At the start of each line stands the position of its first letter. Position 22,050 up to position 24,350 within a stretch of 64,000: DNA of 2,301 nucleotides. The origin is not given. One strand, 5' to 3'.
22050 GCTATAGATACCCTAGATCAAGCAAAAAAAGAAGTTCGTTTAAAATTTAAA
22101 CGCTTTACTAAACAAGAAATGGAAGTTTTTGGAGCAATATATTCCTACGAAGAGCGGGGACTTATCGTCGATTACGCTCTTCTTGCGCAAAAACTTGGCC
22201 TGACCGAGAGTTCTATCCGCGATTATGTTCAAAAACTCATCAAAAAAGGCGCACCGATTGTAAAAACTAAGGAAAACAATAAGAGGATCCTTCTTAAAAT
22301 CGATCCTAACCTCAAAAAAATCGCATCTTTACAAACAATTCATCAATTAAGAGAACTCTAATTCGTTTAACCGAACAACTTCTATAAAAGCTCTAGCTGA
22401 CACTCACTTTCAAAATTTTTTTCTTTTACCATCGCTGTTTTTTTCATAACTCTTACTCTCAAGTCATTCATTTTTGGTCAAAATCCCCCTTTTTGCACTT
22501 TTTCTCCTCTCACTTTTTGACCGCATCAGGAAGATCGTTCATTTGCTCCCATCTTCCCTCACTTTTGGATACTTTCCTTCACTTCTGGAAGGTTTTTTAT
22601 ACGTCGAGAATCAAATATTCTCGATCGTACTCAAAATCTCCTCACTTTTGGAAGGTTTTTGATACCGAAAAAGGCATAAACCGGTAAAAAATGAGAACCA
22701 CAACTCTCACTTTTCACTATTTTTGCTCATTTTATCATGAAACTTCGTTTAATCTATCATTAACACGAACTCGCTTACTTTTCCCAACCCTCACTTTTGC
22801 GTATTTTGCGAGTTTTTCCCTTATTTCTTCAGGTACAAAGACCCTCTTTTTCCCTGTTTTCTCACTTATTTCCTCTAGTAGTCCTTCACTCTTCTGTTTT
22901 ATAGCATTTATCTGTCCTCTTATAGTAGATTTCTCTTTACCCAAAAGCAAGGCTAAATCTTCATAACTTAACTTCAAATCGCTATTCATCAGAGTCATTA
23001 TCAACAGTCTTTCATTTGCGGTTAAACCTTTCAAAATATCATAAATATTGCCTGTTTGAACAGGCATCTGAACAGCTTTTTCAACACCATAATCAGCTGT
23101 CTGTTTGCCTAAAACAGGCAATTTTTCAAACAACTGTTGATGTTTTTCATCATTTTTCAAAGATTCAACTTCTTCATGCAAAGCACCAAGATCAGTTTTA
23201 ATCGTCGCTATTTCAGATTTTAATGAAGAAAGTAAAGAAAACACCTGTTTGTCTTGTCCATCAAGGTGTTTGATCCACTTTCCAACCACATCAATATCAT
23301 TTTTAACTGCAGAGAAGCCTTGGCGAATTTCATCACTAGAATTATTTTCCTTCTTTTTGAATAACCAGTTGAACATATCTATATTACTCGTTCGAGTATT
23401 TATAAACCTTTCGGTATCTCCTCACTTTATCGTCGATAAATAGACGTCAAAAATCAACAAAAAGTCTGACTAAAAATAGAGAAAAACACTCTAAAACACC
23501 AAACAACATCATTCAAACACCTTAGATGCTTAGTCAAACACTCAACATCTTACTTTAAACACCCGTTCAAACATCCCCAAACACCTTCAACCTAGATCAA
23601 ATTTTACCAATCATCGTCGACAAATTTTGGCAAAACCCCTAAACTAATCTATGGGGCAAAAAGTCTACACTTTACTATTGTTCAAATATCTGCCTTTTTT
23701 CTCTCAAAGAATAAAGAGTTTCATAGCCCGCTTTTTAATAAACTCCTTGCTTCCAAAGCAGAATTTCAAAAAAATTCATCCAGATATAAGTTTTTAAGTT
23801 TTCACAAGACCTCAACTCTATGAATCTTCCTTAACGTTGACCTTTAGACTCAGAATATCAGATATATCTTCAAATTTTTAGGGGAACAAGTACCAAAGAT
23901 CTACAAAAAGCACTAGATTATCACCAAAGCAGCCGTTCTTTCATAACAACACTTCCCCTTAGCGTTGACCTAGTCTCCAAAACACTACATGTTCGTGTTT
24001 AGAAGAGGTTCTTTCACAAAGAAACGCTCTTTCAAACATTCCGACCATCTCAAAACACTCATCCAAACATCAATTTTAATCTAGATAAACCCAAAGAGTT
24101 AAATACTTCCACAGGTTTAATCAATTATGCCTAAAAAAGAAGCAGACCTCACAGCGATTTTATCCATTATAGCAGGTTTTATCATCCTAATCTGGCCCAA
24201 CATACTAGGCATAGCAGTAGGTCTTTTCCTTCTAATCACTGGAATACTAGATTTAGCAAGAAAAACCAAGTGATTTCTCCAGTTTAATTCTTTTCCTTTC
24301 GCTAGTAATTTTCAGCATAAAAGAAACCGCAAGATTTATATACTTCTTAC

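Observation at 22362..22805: Iteron-like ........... array between two convergent wHTH regulator genes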

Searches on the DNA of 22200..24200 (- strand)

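Call 22: search_rna_families(source=window, start=22200, end=24200, threshold=evalue, max_evalue=10)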
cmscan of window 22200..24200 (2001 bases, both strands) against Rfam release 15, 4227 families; matches with E-value up to 10: 7.
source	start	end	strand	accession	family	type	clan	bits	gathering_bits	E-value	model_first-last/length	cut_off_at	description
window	23702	23811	-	RF01572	DdR4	Gene; snRNA; snoRNA; CD-box;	-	21.7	70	2.9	1-106/106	no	Dictyostelium snoRNA DdR4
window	23045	23124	+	RF03980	mir-2012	Gene; miRNA;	-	20.6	90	0.83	1-84/84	no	mir-2012 microRNA precursor family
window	23023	23148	-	RF03826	MIR825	Gene; miRNA;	-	20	160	2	1-146/146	no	MIR825 microRNA precursor family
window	23008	23155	-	RF02859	Arrc11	Gene; sRNA;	-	19.7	52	3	1-175/175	no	Actinobacillus sRNA 11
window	23054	23129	-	RF02089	CLRN1-AS1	Gene; lncRNA;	-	16.4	48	0.31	1-79/79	no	CLRN1 antisense RNA 1 conserved region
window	22257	22276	+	RF00522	PreQ1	Cis-reg; riboswitch;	-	15.1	39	8.1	1-45/45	no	PreQ1 (pre queuosine) riboswitch aptamer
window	23688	23724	+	RF02060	STnc410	Gene; sRNA;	-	14.4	50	4.7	1-158/158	no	Enterobacterial sRNA STnc410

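Call 39: build_rna_model(alignment_id=A2, structure=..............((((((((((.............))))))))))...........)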
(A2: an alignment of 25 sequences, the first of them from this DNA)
Model R1 built from alignment A2 (25 sequences, 58 columns); structure: as given.
model positions 52; base pairs 10; branch points 0; effective number of sequences 25; information 0.937 bits per position. Calibrated on 0.2 Mb of random sequence (short: E-values are rough).
structure used (alignment columns):
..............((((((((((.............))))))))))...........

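Call 40: search_with_rna_model(model_id=R1, sources=[window, L001, L002, L003, L004, L005, L006, L007, L008, L009, L010, L011, L012, L013, L014, L015, L016, L017, L018, L019, L020, L021, L022, L023, L024, L025, L026, L027, L028, L029, L030, L031, L032, L033, L034, L035, L036, L037, L038, L039, L040, L041, L042, L043, L044, L045, L046, L047, L048, L049, L050, L051, L052, L053, L054, L055, L056, L057, L058, L059, L060, L061, L062, L063, L064, L065, L066, L067, L068, L069, L070, L071, L072, L073, L074, L075, L076, L077, L078, L079, L080], max_evalue=1, make_alignment=true)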
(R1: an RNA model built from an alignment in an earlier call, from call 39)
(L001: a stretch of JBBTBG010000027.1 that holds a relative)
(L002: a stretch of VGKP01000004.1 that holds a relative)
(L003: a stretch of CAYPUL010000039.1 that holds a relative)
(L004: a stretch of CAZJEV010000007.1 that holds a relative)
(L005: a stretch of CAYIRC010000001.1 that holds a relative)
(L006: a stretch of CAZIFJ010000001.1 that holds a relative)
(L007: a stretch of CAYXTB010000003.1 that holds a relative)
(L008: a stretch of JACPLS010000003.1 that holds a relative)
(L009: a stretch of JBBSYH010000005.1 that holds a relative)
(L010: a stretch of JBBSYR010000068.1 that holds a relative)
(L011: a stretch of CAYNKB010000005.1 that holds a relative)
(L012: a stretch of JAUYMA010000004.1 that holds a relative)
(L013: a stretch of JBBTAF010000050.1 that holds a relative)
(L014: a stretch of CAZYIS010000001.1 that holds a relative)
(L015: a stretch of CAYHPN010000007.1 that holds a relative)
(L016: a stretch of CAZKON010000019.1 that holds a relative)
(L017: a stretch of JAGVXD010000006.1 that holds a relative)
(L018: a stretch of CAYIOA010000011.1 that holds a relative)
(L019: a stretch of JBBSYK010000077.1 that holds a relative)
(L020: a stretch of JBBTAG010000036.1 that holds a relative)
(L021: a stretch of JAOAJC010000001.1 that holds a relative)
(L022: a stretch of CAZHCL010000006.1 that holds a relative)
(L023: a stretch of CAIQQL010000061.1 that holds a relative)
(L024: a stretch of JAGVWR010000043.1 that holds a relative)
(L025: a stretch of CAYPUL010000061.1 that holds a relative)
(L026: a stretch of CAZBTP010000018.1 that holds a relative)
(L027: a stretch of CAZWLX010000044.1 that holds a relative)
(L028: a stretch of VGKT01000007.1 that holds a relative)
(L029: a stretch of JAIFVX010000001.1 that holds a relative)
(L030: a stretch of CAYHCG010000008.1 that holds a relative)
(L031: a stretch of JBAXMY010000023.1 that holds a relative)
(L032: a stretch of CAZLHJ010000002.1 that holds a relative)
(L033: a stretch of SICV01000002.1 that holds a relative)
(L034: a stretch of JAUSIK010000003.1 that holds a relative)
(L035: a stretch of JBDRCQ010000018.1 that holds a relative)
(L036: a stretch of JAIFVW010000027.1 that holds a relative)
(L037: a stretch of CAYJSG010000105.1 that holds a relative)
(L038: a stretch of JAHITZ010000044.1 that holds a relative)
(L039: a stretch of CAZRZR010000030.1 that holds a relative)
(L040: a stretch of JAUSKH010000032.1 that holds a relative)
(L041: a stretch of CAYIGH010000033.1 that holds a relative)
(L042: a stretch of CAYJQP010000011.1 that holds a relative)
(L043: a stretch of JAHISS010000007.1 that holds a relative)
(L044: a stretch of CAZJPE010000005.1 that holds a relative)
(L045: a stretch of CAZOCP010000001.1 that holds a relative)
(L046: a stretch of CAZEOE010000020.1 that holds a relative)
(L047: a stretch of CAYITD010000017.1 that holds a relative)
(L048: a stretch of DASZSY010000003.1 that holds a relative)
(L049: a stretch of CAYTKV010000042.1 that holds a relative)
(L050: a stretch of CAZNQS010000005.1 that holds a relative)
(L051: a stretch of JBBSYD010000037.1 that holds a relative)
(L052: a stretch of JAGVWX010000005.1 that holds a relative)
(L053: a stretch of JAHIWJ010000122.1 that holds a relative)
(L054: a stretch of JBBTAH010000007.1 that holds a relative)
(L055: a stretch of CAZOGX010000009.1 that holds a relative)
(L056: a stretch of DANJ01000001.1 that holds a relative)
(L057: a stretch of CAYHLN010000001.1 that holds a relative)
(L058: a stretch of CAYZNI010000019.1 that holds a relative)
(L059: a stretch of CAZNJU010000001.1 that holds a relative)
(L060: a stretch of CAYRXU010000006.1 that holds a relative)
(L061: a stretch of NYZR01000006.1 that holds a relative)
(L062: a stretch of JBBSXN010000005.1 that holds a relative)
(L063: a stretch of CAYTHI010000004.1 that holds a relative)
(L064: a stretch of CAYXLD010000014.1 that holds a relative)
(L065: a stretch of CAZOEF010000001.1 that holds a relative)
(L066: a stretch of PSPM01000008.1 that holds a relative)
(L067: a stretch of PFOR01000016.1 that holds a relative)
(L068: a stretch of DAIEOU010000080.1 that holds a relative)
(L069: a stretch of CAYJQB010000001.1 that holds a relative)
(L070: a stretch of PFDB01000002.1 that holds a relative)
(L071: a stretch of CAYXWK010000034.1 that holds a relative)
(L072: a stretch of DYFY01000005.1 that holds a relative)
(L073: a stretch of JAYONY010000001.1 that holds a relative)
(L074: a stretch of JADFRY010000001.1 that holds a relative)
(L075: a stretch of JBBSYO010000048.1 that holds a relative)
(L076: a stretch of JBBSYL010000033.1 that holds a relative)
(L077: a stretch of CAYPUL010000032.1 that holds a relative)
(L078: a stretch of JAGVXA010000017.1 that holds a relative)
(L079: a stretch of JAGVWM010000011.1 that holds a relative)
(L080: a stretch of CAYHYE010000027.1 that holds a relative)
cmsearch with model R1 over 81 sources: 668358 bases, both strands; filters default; matches with E-value up to 1: 73.
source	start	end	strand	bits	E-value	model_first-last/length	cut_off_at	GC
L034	4776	4827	+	61.6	1.7e-11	1-52/52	no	0.33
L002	4705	4756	+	60.6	2.9e-11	1-52/52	no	0.42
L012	4751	4803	+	60.1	3.7e-11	1-52/52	no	0.3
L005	4702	4754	+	59.3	5.8e-11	1-52/52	no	0.36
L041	4767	4819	+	59.2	6e-11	1-52/52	no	0.34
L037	2081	2133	+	58.4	9e-11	1-52/52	no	0.32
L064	4127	4179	+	58.2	1e-10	1-52/52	no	0.3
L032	4833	4884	+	57.1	1.8e-10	1-52/52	no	0.35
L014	4816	4868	+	56.6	2.4e-10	1-52/52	no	0.3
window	22518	22569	-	56.3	2.9e-10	1-52/52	no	0.48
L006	4691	4741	+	55.6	4.2e-10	1-52/52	no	0.27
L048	4704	4756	+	55.4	4.5e-10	1-52/52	no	0.47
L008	4795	4846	+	55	5.8e-10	1-52/52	no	0.25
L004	3075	3125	+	54.3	8.6e-10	1-52/52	no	0.25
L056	3515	3566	+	54.2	8.9e-10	1-52/52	no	0.35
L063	4705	4757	+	54.2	9e-10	1-52/52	no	0.38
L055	4780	4832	+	54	9.9e-10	1-52/52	no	0.4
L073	4841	4892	+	54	1e-09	1-52/52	no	0.38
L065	4836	4889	+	53.4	1.4e-09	1-52/52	no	0.41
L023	4705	4757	+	52.4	2.3e-09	1-52/52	no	0.38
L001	4705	4754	+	52.4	2.4e-09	1-52/52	no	0.42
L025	2093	2145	+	52.3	2.5e-09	1-52/52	no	0.36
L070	4784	4837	+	50.5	6.4e-09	1-52/52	no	0.37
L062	4713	4759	+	50.4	6.8e-09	1-52/52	no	0.38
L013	4713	4762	+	50.1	8.1e-09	1-52/52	no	0.32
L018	1518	1570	+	49.3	1.2e-08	1-52/52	no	0.43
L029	4724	4768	+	49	1.5e-08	1-52/52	no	0.31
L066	4639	4691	+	48.4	2e-08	1-52/52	no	0.36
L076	4697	4747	+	48.3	2.2e-08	1-52/52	no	0.29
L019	4805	4858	+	47.8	2.8e-08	1-52/52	no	0.24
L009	4692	4743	+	46.8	4.9e-08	1-52/52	no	0.25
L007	4705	4754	+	46.7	5.2e-08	1-52/52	no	0.26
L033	4704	4756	+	46.4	5.8e-08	1-52/52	no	0.49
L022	1132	1182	+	46.3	6.2e-08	1-52/52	no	0.31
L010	4726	4779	+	46.1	6.9e-08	1-52/52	no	0.26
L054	4644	4696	+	45.4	1e-07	1-52/52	no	0.36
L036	4724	4768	+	45.3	1.1e-07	1-52/52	no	0.31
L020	1791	1843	+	44.9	1.4e-07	1-52/52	no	0.34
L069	4791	4842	+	44.3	1.8e-07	1-52/52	no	0.42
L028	4694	4746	+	44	2.2e-07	1-52/52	no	0.43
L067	4715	4766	+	42.9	4e-07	1-52/52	no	0.44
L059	4741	4792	+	42.7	4.5e-07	1-52/52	no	0.44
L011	4746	4800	+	41.6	7.9e-07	1-52/52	no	0.36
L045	4709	4752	+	40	1.8e-06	9-52/52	no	0.3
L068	696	748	+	39.9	2e-06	1-52/52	no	0.36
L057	2282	2333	+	39.4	2.6e-06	1-52/52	no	0.5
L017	4830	4880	+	38.8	3.6e-06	1-52/52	no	0.31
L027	3554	3605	+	38.7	3.9e-06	1-52/52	no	0.31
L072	4762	4812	+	38.6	3.9e-06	1-52/52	no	0.31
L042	4914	4977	+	37.7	6.5e-06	1-52/52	no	0.3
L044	4724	4787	+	33.8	5.3e-05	1-52/52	no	0.31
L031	4776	4830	+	32.1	0.00014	1-52/52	no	0.33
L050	1474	1529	+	30.4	0.00034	9-52/52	no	0.29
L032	4692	4722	+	21.1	0.049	1-52/52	no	0.29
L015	4875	4906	+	20.7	0.061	1-52/52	no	0.22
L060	4793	4850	+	19.8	0.1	1-52/52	no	0.41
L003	1124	1169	+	18.8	0.17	1-52/52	no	0.37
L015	4761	4804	+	18.6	0.19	1-52/52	no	0.32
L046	1146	1198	+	18.3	0.22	1-52/52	no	0.3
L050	773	818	+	18.2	0.24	1-52/52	no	0.26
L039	3863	3889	+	17.8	0.29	1-52/52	no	0.44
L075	4636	4664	+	17.3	0.39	1-52/52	no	0.34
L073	4442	4468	+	17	0.45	1-52/52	no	0.41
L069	4487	4535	+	16.8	0.5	1-52/52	no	0.39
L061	4730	4784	+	16.7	0.53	1-52/52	no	0.42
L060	4582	4613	+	16.6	0.56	1-52/52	no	0.28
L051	2824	2850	+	16.5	0.58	1-52/52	no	0.26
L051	2780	2821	+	16.5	0.58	1-52/52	no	0.4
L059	4487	4529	+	16.3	0.64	1-52/52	no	0.44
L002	4829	4861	+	16.1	0.74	1-52/52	no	0.24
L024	4638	4680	+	16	0.75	1-52/52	no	0.26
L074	4647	4708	+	15.6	0.97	1-52/52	no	0.34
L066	4558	4605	+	15.5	1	1-52/52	no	0.27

Alignment A3: 73 matches aligned to the model, 91 columns, each read 5' to 3' on its own strand. Consensus structure (alignment columns), stored with it:
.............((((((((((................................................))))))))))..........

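Call 55: search_rna_families(sources=[L001, L005, L012, L014, L028, L032, L034, L041, L048, L059, L062, L065, L069, L070, L073, L015, L042], threshold=gathering)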
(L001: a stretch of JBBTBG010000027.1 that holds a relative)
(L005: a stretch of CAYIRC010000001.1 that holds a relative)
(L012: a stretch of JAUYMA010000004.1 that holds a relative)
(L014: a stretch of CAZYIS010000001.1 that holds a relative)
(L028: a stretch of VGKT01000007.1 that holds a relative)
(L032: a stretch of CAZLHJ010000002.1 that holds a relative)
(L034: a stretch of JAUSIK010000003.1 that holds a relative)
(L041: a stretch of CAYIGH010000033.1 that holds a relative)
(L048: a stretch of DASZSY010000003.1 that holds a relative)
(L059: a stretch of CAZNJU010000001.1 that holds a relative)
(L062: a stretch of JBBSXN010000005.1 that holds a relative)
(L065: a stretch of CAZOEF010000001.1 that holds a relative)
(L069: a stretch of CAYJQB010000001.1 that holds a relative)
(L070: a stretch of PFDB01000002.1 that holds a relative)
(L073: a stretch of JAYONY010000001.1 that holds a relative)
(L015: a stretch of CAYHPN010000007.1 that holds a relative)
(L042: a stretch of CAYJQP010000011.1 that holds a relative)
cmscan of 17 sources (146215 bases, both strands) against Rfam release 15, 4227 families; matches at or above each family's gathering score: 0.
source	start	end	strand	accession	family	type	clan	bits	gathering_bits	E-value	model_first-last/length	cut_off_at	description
